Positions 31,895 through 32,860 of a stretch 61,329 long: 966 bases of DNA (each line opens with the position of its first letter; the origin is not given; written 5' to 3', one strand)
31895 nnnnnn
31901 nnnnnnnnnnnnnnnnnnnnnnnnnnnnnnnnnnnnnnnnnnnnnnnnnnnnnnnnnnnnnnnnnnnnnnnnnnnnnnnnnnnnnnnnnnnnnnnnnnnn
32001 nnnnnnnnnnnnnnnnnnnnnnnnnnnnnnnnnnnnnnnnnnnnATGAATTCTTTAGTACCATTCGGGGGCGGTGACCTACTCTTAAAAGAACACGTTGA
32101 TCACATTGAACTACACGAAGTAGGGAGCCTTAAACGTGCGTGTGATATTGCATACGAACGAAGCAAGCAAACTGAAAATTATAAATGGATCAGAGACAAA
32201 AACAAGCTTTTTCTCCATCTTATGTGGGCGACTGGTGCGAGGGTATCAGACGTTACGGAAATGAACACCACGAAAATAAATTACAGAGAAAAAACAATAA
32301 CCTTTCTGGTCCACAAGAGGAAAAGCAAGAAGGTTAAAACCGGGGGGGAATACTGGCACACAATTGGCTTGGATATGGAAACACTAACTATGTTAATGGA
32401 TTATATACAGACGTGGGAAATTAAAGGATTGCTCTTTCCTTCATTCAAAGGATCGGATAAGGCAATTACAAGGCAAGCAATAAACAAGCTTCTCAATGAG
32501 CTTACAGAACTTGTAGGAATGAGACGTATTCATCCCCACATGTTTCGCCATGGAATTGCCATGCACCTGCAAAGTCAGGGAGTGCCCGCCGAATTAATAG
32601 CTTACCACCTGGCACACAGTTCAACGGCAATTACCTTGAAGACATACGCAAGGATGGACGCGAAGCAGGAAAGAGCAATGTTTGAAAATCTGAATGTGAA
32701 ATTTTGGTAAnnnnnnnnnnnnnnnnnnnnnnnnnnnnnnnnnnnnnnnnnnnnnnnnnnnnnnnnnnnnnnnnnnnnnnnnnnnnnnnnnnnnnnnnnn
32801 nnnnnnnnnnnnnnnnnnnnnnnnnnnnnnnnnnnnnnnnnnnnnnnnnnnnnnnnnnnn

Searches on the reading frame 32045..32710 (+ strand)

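Call 70: search_protein_families(library=pfam, proteins=[window:32045-32710:+], max_evalue=0.01)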
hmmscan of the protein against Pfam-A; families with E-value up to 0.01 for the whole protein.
window:32045-32710:+ (221 aa): 1 family
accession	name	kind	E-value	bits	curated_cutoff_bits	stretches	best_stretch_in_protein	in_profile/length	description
PF00589.27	Phage_integrase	-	4.8e-23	82.2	27.1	1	52-206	23-170/172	Phage integrase family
